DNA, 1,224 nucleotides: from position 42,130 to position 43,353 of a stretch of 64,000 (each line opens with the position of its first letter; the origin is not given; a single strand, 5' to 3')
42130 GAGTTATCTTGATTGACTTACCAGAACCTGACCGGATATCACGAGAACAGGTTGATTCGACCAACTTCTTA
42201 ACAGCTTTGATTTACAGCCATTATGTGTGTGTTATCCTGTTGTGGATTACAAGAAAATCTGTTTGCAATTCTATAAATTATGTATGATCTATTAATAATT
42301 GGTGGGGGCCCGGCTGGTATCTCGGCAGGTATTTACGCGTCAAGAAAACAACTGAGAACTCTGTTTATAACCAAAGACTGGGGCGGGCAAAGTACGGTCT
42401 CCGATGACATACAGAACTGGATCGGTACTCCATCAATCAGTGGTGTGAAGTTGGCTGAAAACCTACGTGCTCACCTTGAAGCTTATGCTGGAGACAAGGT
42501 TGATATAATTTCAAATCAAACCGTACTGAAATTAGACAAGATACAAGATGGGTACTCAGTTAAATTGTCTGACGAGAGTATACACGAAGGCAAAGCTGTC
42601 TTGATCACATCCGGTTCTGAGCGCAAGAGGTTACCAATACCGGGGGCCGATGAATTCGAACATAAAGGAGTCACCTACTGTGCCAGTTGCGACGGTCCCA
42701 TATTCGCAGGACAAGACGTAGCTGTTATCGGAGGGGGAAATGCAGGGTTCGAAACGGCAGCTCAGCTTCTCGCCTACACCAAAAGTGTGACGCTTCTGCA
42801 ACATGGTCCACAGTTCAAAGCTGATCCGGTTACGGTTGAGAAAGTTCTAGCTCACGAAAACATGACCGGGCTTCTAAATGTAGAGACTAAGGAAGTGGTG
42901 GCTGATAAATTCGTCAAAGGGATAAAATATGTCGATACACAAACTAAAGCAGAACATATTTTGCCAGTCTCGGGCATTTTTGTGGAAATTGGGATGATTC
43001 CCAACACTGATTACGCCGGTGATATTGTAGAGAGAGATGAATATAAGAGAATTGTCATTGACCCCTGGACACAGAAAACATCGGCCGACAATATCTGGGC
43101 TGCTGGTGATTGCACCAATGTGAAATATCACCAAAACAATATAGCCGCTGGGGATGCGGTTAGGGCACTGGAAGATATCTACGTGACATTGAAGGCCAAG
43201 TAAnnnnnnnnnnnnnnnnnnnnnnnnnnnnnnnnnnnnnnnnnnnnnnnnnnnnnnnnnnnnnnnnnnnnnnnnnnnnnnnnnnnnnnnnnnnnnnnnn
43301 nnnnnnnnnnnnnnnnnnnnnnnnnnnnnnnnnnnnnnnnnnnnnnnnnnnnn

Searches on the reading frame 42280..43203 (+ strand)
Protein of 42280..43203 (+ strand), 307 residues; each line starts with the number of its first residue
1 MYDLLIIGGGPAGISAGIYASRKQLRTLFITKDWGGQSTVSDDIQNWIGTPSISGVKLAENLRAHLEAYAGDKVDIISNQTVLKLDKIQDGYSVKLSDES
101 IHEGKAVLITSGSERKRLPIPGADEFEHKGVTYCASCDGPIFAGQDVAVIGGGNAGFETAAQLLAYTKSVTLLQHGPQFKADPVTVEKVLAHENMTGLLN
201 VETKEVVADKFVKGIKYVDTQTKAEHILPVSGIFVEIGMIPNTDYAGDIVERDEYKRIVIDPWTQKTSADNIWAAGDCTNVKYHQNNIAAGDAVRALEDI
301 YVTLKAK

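Call 87: list_cluster_members(proteins=[window:42280-43203:+, window:43606-44046:+, window:48183-49418:-, window:40767-42056:+])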
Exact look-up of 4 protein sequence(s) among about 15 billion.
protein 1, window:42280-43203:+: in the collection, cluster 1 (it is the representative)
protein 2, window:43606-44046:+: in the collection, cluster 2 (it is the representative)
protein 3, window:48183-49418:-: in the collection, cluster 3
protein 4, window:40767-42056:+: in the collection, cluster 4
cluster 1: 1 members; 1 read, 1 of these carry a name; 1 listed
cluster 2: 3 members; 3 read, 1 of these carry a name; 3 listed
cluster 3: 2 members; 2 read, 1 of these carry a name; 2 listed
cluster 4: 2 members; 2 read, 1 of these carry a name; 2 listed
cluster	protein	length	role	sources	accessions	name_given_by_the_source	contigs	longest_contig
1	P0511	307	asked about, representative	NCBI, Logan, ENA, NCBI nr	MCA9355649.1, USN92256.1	FAD-dependent oxidoreductase [Candidatus Kaiserbacteria bacterium]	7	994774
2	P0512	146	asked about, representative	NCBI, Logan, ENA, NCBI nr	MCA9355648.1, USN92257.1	hypothetical protein KC865_03850 [Candidatus Kaiserbacteria bacterium] | hypothetical protein [Candidatus Kaiserbacteria bacterium]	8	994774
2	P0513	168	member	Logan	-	-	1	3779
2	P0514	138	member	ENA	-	-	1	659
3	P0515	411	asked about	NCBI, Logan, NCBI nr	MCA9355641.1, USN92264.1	ABC transporter permease [Candidatus Kaiserbacteria bacterium]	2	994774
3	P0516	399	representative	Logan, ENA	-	-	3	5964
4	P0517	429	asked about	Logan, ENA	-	-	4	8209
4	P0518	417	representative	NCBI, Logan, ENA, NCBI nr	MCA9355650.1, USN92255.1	cell division protein FtsZ [Candidatus Kaiserbacteria bacterium]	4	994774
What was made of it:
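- The flanking proteins are named Candidatus Kaiserbacteria and lie on a 994,774-bp contig (call 87).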
